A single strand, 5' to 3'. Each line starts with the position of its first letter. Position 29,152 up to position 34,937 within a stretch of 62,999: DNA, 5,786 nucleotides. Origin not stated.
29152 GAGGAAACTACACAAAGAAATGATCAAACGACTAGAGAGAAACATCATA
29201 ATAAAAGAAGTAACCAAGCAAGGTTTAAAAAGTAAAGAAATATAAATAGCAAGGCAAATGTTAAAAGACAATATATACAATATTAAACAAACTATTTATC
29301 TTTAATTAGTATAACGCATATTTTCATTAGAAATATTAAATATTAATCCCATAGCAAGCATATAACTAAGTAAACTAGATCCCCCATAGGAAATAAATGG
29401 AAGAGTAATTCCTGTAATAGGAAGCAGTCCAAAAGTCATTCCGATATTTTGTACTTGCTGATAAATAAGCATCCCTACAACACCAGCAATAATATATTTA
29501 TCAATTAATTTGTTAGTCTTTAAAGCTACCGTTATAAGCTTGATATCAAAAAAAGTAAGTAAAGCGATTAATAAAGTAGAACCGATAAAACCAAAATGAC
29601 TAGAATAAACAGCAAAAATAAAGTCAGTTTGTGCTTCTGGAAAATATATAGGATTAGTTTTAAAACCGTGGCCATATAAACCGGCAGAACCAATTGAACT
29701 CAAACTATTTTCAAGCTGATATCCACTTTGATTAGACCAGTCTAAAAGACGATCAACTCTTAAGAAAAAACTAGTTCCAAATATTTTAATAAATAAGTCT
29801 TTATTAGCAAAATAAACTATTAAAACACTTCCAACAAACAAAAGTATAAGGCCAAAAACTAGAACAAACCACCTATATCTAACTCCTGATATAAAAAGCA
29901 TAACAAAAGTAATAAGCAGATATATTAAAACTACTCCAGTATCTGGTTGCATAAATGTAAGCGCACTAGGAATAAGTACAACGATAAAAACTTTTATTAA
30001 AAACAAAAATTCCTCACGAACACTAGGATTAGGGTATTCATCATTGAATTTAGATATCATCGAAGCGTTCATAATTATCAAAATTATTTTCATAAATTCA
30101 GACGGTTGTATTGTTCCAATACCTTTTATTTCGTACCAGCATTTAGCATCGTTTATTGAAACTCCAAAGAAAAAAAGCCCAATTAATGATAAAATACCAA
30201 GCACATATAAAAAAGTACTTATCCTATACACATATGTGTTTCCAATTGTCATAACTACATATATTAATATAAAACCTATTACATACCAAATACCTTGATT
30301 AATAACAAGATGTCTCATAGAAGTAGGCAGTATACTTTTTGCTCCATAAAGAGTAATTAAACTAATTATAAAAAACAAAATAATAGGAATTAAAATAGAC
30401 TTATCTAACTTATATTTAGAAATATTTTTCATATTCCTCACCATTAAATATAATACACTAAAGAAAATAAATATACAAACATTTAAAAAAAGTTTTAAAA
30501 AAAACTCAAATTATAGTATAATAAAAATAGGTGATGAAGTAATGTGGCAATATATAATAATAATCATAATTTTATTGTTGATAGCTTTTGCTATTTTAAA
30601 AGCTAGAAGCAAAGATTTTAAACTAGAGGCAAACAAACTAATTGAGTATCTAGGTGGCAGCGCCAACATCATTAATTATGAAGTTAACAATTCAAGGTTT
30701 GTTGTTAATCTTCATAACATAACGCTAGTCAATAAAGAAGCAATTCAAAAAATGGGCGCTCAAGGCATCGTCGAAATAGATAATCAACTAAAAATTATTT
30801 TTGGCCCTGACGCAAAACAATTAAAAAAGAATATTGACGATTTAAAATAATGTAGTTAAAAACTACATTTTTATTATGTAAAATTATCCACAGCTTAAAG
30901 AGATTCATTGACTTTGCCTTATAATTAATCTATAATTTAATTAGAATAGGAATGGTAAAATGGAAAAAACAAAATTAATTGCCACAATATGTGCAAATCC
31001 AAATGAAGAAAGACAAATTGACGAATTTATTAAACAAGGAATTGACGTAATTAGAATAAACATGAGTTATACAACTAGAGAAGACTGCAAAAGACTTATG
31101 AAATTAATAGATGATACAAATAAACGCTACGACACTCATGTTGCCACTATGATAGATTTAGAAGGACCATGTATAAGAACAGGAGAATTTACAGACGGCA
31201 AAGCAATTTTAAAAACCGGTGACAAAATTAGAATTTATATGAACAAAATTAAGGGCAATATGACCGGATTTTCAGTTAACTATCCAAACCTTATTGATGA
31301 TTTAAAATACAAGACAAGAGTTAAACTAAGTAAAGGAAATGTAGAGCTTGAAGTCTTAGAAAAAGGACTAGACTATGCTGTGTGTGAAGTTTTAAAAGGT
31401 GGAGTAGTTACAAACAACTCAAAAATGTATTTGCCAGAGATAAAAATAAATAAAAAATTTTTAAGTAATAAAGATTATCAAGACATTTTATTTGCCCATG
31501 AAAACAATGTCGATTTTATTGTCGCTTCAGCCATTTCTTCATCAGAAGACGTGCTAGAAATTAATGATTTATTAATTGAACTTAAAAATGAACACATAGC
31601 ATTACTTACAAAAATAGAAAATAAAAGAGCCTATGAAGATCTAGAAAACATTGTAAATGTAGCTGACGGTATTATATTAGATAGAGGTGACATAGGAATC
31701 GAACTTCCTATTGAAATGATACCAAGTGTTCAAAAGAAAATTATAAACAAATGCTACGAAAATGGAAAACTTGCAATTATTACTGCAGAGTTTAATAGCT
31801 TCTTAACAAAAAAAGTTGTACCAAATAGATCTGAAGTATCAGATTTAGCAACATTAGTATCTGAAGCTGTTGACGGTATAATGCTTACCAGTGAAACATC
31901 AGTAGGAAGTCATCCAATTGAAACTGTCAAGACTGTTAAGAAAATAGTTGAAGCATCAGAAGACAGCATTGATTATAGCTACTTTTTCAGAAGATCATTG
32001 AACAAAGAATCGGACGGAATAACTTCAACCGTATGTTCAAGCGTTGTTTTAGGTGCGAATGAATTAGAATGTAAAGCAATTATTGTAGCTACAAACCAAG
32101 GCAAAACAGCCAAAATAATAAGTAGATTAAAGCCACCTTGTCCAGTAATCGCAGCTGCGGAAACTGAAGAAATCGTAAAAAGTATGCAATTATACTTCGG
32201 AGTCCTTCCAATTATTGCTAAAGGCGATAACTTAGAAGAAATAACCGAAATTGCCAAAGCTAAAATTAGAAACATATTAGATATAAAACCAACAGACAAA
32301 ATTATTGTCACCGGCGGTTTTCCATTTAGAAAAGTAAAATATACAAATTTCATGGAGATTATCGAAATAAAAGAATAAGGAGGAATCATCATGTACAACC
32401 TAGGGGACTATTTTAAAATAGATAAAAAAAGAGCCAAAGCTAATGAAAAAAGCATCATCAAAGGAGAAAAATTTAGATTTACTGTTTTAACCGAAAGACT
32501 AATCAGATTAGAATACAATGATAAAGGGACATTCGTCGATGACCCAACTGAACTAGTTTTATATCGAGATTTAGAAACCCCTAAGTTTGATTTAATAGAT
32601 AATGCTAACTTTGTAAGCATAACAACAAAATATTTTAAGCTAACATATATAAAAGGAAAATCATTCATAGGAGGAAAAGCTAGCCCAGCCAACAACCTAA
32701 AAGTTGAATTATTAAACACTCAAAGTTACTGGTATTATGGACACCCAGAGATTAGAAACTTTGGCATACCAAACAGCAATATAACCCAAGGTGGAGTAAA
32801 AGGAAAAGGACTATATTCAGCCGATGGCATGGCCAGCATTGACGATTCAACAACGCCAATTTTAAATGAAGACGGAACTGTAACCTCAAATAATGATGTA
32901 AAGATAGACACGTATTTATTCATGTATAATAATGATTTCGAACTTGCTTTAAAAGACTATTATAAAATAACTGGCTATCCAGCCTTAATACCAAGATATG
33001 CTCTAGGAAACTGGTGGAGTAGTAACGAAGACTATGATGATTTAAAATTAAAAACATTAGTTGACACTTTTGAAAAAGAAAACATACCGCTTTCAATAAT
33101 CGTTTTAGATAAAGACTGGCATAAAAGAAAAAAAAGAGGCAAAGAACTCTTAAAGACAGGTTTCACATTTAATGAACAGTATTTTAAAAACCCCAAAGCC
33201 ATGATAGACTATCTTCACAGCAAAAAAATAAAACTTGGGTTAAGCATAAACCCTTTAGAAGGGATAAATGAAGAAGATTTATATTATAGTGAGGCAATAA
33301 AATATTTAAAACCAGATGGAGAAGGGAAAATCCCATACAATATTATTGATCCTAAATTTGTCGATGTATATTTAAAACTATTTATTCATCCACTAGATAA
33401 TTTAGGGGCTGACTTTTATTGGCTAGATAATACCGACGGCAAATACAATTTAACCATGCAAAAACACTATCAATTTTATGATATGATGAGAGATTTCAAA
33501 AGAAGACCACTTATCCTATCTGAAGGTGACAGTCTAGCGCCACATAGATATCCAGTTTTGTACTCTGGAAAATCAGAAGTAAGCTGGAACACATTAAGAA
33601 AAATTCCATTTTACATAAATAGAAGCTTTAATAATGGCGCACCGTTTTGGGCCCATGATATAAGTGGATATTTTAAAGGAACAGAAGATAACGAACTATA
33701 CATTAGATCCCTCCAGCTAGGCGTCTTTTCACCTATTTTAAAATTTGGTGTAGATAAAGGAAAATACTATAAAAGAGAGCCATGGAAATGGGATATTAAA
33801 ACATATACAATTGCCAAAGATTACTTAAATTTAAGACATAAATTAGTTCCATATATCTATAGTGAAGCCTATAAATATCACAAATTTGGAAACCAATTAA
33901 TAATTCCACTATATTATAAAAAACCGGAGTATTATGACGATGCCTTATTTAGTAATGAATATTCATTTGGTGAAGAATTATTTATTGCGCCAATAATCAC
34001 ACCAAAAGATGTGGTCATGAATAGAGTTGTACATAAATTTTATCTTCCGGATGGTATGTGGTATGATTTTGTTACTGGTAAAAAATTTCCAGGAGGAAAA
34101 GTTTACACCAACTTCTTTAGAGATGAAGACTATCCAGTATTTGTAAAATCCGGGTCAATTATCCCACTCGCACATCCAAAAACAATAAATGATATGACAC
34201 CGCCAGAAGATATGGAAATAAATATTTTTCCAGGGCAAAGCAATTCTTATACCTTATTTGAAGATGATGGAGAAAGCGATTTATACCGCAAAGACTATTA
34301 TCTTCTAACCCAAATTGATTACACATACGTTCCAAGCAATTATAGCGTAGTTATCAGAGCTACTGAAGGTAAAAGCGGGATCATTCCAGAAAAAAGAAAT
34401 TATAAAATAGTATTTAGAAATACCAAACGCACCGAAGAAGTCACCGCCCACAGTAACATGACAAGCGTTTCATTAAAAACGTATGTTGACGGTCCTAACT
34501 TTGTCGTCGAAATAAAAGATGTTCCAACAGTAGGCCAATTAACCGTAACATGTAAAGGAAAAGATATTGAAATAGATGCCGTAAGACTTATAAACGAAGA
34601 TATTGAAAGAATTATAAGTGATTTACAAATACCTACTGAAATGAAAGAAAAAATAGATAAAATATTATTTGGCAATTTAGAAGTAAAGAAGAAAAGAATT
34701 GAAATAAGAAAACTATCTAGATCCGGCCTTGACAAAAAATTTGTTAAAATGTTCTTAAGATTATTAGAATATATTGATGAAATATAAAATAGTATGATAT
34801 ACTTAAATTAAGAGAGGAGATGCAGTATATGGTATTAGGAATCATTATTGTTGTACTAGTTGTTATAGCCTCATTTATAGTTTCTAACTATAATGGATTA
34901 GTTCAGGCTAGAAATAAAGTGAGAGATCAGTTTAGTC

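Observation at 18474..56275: Five orphan prepilin-type genes scattered as solo units between essential housekeeping genes, with no pilus machinery in 63 kb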

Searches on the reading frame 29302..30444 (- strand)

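Call 22: search_protein_families(library=pfam, proteins=[window:29302-30444:-], max_evalue=0.01)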
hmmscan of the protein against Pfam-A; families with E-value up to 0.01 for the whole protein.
window:29302-30444:- (380 aa): 1 family
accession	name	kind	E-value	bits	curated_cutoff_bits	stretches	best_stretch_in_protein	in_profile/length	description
PF01098.24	FTSW_RODA_SPOVE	-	6.2e-73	246.3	26.4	1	17-375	4-354/356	Cell cycle protein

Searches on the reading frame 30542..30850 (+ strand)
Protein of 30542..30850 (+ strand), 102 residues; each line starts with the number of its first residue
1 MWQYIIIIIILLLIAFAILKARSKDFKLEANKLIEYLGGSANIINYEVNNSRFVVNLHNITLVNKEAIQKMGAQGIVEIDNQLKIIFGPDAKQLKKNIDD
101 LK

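Call 22: search_protein_families(library=pfam, proteins=[window:30542-30850:+], max_evalue=0.01)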
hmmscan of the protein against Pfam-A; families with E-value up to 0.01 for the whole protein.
window:30542-30850:+ (102 aa): 1 family
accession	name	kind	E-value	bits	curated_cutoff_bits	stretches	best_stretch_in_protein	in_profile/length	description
PF00367.25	PTS_EIIB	-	0.0022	17.8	27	1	32-64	2-34/34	phosphotransferase system, EIIB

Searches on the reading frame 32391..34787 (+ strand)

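Call 22: search_protein_families(library=pfam, proteins=[window:32391-34787:+], max_evalue=0.01)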
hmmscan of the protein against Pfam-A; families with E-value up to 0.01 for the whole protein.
window:32391-34787:+ (798 aa): 4 families
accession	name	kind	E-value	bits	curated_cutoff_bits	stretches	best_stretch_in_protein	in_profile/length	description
PF01055.32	Glyco_hydro_31_2nd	-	3.3e-48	165.2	23.5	1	197-491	1-327/328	Glycosyl hydrolases family 31 TIM-barrel domain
PF21365.3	Glyco_hydro_31_3rd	-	4.1e-14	53.3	24.4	1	502-591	3-87/87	Glycosyl hydrolase family 31 C-terminal domain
PF17137.9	DUF5110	-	1.6e-12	47.7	27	1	608-677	2-70/71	Domain of unknown function (DUF5110)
PF02065.24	Melibiase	-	0.0021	17.6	27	1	205-298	45-136/347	Melibiase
